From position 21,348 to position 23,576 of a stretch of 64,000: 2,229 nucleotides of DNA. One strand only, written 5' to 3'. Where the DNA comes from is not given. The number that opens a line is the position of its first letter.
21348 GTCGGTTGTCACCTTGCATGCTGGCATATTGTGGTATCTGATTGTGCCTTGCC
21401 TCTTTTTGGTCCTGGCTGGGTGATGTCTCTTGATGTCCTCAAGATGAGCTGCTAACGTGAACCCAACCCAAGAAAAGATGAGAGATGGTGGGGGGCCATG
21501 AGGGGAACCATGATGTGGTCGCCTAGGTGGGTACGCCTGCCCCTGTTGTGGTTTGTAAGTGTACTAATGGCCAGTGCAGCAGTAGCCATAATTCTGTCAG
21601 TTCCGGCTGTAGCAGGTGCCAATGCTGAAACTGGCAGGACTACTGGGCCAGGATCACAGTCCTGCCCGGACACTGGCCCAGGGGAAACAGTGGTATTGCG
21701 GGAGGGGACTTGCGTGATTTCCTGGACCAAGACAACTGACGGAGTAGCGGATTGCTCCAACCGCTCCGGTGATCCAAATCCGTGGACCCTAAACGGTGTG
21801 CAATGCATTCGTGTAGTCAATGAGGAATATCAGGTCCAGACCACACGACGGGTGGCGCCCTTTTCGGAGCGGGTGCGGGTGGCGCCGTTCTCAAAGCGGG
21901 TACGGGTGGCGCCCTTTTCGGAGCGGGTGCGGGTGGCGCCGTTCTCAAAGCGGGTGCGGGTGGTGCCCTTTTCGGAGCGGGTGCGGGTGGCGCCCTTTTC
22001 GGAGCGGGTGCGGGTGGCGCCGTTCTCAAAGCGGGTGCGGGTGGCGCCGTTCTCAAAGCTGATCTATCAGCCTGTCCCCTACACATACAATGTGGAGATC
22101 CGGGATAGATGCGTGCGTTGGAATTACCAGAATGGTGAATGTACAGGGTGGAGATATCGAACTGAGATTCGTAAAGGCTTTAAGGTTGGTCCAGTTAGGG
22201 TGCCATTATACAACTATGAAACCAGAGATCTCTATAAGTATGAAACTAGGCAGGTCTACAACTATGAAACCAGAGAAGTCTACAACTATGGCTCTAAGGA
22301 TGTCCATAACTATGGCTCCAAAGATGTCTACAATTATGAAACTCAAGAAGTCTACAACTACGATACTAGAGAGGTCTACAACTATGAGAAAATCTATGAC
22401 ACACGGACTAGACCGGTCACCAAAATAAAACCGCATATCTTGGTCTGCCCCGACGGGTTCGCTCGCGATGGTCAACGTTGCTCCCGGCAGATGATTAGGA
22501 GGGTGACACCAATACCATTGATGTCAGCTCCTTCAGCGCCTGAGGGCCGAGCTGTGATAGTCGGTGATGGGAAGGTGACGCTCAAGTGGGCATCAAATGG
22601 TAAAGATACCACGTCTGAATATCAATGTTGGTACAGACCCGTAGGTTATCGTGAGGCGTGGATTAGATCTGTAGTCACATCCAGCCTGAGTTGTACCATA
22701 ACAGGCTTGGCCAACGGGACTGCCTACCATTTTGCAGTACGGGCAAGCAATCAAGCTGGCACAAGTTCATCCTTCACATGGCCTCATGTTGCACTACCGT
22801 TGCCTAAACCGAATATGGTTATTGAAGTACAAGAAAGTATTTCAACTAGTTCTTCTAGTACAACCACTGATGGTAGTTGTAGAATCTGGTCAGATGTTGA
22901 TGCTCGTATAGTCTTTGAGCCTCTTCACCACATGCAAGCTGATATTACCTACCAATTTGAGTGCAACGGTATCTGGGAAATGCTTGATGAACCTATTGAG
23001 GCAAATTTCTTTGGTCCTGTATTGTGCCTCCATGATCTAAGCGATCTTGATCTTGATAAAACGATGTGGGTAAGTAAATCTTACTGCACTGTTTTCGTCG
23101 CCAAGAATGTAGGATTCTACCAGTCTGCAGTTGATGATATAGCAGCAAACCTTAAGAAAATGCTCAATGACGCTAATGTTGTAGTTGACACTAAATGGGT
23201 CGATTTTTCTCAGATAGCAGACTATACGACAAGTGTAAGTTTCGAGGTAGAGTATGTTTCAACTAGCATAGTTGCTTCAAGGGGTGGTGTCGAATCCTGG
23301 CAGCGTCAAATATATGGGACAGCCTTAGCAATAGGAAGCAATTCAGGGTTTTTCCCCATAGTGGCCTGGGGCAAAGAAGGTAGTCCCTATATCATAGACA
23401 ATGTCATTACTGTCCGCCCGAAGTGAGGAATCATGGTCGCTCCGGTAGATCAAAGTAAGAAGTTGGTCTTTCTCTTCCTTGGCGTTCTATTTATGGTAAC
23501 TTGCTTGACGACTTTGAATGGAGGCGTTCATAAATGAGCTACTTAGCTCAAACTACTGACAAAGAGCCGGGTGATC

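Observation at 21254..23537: A foreign-looking secreted repeat/FN3 protein gene is wedged between proX and proW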

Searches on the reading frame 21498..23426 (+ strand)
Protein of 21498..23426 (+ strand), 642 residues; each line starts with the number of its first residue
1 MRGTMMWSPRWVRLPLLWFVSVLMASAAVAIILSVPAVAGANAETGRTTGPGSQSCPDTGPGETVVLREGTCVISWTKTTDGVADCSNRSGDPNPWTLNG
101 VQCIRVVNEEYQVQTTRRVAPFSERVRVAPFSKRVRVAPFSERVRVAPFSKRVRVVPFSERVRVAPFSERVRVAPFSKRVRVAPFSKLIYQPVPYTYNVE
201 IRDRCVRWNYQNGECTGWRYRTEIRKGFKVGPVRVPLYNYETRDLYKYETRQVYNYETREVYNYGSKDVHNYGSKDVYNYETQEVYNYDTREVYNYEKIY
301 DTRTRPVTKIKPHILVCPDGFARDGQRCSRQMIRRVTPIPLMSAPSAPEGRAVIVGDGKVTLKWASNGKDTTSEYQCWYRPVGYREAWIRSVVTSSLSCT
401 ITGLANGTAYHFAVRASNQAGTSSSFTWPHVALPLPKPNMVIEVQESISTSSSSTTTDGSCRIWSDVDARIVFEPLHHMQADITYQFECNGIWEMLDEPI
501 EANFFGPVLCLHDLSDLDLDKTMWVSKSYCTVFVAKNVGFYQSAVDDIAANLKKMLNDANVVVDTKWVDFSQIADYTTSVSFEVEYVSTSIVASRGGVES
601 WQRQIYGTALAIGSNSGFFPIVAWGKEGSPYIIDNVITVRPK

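Call 4: search_protein_families(library=pfam, proteins=[window:21498-23426:+], max_evalue=0.01)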
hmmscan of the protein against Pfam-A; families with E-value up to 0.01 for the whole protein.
window:21498-23426:+ (642 aa): 3 families
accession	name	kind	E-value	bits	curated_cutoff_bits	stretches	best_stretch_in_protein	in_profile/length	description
PF00041.27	fn3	-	8.5e-07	29.5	25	1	347-426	2-77/84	Fibronectin type III domain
PF25059.1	FN3_DSCAM-DSCAML_C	-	0.0002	22.1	39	1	370-424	18-72/89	DSCAM/DSCAML C-terminal Fn3-like domain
PF16656.11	Pur_ac_phosph_N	-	0.0013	19.7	30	1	360-426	15-89/93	Purple acid Phosphatase, N-terminal domain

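Call 8: find_encoding_contigs(protein=window:21498-23426:+, flank=10000, max_places=10)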
Protein window:21498-23426:+ (642 aa): no gene with exactly this product is on record in the collection.

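Call 9: find_homologous_proteins(query=window:21498-23426:+, max_evalue=0.001)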
Query window:21498-23426:+ (642 aa): 31 proteins with E <= 0.001 among 8000 candidates.
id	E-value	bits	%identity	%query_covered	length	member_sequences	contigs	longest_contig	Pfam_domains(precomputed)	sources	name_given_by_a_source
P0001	0.0e+0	1487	100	99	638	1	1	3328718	PF00041.28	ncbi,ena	-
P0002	4.9e-122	426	47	44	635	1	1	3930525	-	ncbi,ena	-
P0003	1.4e-104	369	60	45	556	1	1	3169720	-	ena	-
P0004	7.8e-96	340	49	46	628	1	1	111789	-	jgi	jgi:hypothetical protein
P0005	1.7e-90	322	52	36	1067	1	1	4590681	-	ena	-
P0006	2.0e-90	322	43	44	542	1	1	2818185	-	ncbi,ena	-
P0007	1.5e-87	313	52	44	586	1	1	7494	-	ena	-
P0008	4.5e-77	278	43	42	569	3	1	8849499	-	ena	-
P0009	7.3e-75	271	55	36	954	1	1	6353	PF00041.28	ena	-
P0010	6.7e-72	261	46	36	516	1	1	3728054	-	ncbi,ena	-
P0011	2.1e-67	246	42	45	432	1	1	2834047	-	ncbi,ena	-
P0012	1.4e-39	154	49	25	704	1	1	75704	-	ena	-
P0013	2.8e-19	87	37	29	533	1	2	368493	-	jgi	jgi:hypothetical protein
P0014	3.1e-19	87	41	23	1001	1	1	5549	PF03160.21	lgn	-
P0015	5.7e-18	83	40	27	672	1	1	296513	-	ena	-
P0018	9.3e-13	65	39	29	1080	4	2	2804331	-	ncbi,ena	-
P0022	2.5e-7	47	50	12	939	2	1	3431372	-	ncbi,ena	-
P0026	7.3e-6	43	42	30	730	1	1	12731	-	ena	-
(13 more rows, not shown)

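Call 10: find_encoding_contigs(protein=P0001, flank=10000, max_places=3)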
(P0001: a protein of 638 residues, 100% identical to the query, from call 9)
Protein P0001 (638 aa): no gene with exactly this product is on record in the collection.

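Call 11: find_encoding_contigs(protein=P0002, flank=10000, max_places=3)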
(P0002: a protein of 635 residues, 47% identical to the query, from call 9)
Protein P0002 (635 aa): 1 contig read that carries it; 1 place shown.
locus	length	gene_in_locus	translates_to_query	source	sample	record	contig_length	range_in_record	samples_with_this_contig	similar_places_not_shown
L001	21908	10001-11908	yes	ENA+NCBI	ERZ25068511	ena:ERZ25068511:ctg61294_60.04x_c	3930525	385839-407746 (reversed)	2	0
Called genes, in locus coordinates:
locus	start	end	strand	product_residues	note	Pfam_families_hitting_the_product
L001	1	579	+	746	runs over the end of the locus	PF13328:HD_4, PF01966:HD, PF04607:RelA_SpoT, PF02824:TGS, PF19296:RelA_AH, PF28438:RelA_RIS, PF01842:ACT (weak), PF13291:ACT_4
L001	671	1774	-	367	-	-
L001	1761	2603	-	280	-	PF01555:N6_N4_Mtase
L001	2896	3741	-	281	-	PF02668:TauD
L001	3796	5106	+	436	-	PF13393:tRNA-synt_His, PF00587:tRNA-synt_2b, PF03129:HGTP_anticodon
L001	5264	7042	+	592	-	PF01336:tRNA_anti-codon, PF00152:tRNA-synt_2, PF02938:GAD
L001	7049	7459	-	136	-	PF01850:PIN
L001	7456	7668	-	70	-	PF09957:VapB_antitoxin (weak)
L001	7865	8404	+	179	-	-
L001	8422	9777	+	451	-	PF05496:RuvB_N, PF00158:Sigma54_activat (faint), PF13191:AAA_16 (faint), PF00004:AAA, PF01078:Mg_chelatase (faint), PF07728:AAA_5 (weak), PF16193:AAA_assoc_2, PF12002:MgsA_C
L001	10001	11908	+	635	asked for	-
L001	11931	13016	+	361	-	-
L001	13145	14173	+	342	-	-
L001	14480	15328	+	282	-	-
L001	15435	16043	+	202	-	-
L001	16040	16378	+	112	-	-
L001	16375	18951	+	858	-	PF01411:tRNA-synt_2c, PF07973:tRNA_SAD, PF02272:DHHA1 (weak)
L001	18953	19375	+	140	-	PF03652:RuvX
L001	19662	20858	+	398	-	PF02618:YceG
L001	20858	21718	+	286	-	PF08501:Shikimate_dh_N, PF18317:SDH_C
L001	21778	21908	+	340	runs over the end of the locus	PF00465:Fe-ADH (weak), PF13685:Fe-ADH_2, PF01761:DHQ_synthase, PF24621:DHQS_C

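Call 12: find_encoding_contigs(protein=P0003, flank=10000, max_places=3)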
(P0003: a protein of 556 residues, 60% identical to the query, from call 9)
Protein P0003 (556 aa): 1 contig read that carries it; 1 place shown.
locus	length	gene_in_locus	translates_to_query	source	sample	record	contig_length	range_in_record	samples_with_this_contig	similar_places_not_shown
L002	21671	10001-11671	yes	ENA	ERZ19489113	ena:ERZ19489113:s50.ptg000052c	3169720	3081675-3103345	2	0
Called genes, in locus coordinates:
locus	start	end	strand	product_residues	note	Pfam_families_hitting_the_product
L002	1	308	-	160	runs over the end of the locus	PF00903:Glyoxalase, PF18029:Glyoxalase_6 (weak)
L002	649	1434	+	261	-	PF01048:PNP_UDP_1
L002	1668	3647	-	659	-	PF01012:ETF, PF00766:ETF_alpha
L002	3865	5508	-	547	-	PF00501:AMP-binding, PF13193:AMP-binding_C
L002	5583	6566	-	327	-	PF02558:ApbA, PF08546:ApbA_C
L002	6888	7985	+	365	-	PF00155:Aminotran_1_2, PF01041:DegT_DnrJ_EryC1 (weak), PF00266:Aminotran_5 (weak)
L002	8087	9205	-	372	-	-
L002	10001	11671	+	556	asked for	-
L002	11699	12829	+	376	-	PF02095:Extensin_1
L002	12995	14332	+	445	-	PF02095:Extensin_1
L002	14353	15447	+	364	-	PF02095:Extensin_1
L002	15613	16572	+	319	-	-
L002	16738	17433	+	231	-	-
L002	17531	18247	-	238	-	PF00271:Helicase_C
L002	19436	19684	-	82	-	PF02597:ThiS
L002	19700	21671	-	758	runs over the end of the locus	PF01315:Ald_Xan_dh_C, PF02738:MoCoBD_1, PF20256:MoCoBD_2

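Call 14: list_cluster_members(proteins=[P0001, P0002, P0006, P0010, P0011, P0018, P0022, P0003, P0005, P0008])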
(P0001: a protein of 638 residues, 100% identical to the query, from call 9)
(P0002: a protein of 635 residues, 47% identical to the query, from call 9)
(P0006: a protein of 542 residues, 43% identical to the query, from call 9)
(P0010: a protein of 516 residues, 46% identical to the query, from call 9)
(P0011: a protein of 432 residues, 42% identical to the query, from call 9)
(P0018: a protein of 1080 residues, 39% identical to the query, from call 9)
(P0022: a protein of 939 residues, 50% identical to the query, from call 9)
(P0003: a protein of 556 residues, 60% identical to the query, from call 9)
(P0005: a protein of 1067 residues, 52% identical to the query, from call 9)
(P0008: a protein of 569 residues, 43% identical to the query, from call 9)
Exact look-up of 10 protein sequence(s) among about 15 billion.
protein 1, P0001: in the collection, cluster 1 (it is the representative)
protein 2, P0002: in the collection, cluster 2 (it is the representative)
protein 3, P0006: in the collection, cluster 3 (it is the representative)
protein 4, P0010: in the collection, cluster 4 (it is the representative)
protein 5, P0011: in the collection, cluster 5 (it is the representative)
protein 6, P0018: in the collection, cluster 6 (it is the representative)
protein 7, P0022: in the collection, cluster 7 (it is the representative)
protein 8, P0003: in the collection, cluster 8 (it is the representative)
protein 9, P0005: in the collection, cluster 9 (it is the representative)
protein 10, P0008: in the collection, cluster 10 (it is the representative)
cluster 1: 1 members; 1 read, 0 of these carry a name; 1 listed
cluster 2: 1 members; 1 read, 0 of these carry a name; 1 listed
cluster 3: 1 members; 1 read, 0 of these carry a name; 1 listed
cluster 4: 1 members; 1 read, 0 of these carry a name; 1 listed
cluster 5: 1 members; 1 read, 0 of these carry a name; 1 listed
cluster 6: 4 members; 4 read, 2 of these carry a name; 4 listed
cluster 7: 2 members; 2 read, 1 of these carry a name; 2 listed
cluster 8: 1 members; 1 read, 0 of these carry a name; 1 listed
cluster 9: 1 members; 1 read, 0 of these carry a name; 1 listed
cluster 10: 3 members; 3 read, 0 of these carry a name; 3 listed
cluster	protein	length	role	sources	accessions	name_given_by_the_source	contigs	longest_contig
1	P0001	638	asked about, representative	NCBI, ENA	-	-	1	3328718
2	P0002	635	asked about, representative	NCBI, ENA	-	-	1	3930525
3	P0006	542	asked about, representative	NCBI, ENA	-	-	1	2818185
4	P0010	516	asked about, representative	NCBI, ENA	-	-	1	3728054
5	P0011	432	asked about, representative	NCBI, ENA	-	-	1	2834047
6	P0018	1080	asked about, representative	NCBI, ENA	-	-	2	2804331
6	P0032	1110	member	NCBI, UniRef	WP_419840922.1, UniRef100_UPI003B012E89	hypothetical protein [Candidatus Poriferisodalis sp.] | hypothetical protein n=1 Tax=Candidatus Poriferisodalis sp. TaxID=3101277 ...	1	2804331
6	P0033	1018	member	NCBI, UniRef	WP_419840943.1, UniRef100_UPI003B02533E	phospholipase A2 [Candidatus Poriferisodalis sp.] | phospholipase A2 n=1 Tax=Candidatus Poriferisodalis sp. TaxID=3101277 RepID=UPI003B02533E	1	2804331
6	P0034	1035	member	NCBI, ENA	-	-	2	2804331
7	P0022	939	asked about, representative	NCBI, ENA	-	-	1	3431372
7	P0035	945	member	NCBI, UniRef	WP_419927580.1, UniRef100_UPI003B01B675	hypothetical protein [Candidatus Poriferisocius sp.] | hypothetical protein n=1 Tax=Candidatus Poriferisocius sp. TaxID=3101276 ...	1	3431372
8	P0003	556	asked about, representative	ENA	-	-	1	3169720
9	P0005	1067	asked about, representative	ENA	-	-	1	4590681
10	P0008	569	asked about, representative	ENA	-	-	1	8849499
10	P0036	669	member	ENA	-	-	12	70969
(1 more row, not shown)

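Call 33: search_protein_families(library=pfam, proteins=[P0002, P0005, P0009, P0010, P0013, P0014, P0018, P0022, P0026, P0033], max_evalue=0.01)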
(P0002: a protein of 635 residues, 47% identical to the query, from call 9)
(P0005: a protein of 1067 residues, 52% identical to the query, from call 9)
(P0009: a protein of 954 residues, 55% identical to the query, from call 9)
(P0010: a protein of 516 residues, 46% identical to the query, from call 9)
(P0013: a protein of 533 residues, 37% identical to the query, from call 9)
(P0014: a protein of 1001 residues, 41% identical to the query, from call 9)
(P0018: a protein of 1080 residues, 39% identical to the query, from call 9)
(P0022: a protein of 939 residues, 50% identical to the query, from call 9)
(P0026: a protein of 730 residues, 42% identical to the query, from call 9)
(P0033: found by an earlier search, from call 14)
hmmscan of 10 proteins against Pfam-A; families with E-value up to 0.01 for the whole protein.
P0002 (635 aa): 0 families

P0005 (1067 aa): 1 family
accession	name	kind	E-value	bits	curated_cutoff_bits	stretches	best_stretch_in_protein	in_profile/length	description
PF22178.3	Gp5_trimer_C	-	0.00013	22.5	30.9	1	293-361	36-104/112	Bacteriophage T4 gp5 C-terminal trimerisation domain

P0009 (954 aa): 3 families
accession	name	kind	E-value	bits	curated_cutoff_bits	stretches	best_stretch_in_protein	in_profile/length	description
PF00041.27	fn3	-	3.4e-09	37.2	25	1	692-758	16-75/84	Fibronectin type III domain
PF09056.16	Phospholip_A2_3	-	0.0088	17.1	29.4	0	814-918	22-96/110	Prokaryotic phospholipase A2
PF24489.1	Ig_J_second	-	0.009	16.5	27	0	737-763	63-89/105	Tip attachment protein J second Ig-like domain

P0010 (516 aa): 0 families

P0013 (533 aa): 4 families
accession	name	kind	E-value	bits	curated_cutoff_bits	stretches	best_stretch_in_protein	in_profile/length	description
PF00041.27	fn3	-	5.5e-05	23.7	25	1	60-114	28-76/84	Fibronectin type III domain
PF07963.17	N_methyl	-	0.0021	18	21.2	1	6-29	3-26/27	Prokaryotic N-terminal methylation motif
PF25059.1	FN3_DSCAM-DSCAML_C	-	0.0063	17.3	39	0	66-131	25-89/89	DSCAM/DSCAML C-terminal Fn3-like domain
PF02839.19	CBM_5_12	-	0.0084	16.6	26.2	0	510-526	7-23/44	Carbohydrate-binding module family 5/12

P0014 (1001 aa): 2 families
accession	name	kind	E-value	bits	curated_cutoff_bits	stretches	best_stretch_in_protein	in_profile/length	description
PF03160.20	Calx-beta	-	4.5e-13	49.7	27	1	898-1001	14-119/119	Calx-beta domain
PF25599.1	Ephrin_CRD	-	0.0025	18.2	27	1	21-59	20-58/59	Ephrin cysteine rich domain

P0018 (1080 aa): 0 families

P0022 (939 aa): 2 families
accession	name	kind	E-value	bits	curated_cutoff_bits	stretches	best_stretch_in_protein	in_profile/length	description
PF05887.16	Trypan_PARP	-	4.2e-05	24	100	1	325-390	44-111/134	Procyclic acidic repetitive protein (PARP)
PF01442.23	Apolipoprotein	-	0.00052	20.2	90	1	119-193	50-126/190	Apolipoprotein A1/A4/E domain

P0026 (730 aa): 0 families

P0033 (1018 aa): 1 family
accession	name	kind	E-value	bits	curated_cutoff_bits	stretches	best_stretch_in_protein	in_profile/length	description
PF09056.16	Phospholip_A2_3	-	9.6e-12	45.9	29.4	1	858-989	8-108/110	Prokaryotic phospholipase A2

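Call 34: search_protein_families(library=ncbifam, proteins=[window:21498-23426:+, P0002, P0005, P0009, P0010, P0014, P0018], max_evalue=0.01)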
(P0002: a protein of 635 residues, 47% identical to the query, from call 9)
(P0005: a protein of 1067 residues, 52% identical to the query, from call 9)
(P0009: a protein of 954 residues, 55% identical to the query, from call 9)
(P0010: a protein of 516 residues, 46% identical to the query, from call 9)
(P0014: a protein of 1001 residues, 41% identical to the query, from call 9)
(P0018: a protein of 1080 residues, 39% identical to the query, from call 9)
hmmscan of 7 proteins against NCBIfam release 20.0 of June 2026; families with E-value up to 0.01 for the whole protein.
window:21498-23426:+ (642 aa): 2 families
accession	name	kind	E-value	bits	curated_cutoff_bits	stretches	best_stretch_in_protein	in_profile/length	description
NF045522.1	MXAN_2561_fam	equivalog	0.00015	21.4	150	0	343-425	167-249/304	MXAN_2561 family MXYO-CTERM-anchored protein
NF041611.1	exoglucan_CbhB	equivalog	0.00054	18.1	1950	1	342-425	703-781/997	exoglucanase CbhB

P0002 (635 aa): 0 families

P0005 (1067 aa): 0 families

P0009 (954 aa): 0 families

P0010 (516 aa): 0 families

P0014 (1001 aa): 1 family
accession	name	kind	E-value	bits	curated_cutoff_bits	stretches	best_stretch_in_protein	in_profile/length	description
TIGR00845.1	caca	equivalog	1.9e-08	32.6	679.85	1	880-994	385-496/921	sodium/calcium exchanger 1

P0018 (1080 aa): 0 families

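Call 47: predict_structure(alignment_id=A3)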
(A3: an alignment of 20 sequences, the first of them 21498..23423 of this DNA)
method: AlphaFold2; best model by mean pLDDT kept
length: 642 residues; sequences in the alignment: 20
mean_pLDDT: 51.0   pTM: 0.30
mean pLDDT of the five models: 51.0, 48.8, 48.1, 47.9, 45.9
residues with pLDDT >= 90: 58; 70-90: 93; 50-70: 80; < 50: 411
segments of 3 or more residues with pLDDT < 50: 1-50, 120-127, 129-154, 264-294, 343-549, 559-642
pLDDT, mean of each block of 10 residues (from residue 1): 39 40 37 36 40 73 86 90 87 88 89 63 46 42 40 51 59 61 73 89 93 93 91 78 64 59 47 38 44 55 83 90 90 83 47 44 45 36 33 32 33 31 30 30 27 33 31 29 31 34 27 27 26 27 47 51 35 32 28 34 36 38 41 34 27
secondary structure, 60 per line:
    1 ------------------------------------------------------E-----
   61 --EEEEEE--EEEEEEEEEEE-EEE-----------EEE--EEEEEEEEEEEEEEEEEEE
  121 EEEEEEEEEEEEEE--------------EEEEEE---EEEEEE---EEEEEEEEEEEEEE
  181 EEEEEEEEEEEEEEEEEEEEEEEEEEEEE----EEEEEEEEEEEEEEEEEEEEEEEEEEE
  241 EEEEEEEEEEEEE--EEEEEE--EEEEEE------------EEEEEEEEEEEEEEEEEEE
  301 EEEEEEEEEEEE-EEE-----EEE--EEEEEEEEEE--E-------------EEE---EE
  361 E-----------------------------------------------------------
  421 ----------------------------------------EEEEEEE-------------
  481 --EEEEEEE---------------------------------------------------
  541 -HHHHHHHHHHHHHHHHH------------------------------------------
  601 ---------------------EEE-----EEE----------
elements in order: E63-68 E71-81 E83-85 E97-99 E102-134 E149-154 E158-163 E167-209 E214-253 E256-261 E264-269 E282-312 E314-316 E322-324 E327-336 E353-355 E359-361 E461-467 E483-489 H542-558 E622-624 E630-632

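Call 50: find_encoding_contigs(protein=P0010, flank=10000, max_places=2)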
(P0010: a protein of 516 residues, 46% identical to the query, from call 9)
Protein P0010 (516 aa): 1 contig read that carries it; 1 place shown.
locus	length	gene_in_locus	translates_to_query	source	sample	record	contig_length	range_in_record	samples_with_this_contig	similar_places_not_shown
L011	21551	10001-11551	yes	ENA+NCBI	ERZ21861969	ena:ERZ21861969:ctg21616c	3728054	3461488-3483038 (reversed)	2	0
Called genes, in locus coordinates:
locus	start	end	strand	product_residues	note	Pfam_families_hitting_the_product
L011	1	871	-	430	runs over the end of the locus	PF01053:Cys_Met_Meta_PP, PF01041:DegT_DnrJ_EryC1 (weak)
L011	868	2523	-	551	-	PF00732:GMC_oxred_N, PF01266:DAO (faint), PF07992:Pyr_redox_2 (faint), PF05199:GMC_oxred_C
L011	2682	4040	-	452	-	PF13173:AAA_14, PF13635:DUF4143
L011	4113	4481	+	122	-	-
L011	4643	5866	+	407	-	PF00005:ABC_tran, PF13304:AAA_21 (faint)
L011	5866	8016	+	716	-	PF00528:BPD_transp_1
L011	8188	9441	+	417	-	PF04069:OpuAC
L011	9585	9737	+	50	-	-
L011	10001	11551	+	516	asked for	-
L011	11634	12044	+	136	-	PF00581:Rhodanese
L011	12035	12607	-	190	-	-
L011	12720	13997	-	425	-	PF13173:AAA_14, PF13635:DUF4143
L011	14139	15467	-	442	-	PF01321:Creatinase_N, PF00557:Peptidase_M24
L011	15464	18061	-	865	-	PF01266:DAO, PF16350:FAO_M, PF01571:GCV_T, PF08669:GCV_T_C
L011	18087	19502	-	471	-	PF00355:Rieske, PF00848:Ring_hydroxyl_A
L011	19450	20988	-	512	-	PF06253:MTTB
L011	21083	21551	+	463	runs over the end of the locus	PF07690:MFS_1, PF13347:MFS_2 (weak), PF07690:MFS_1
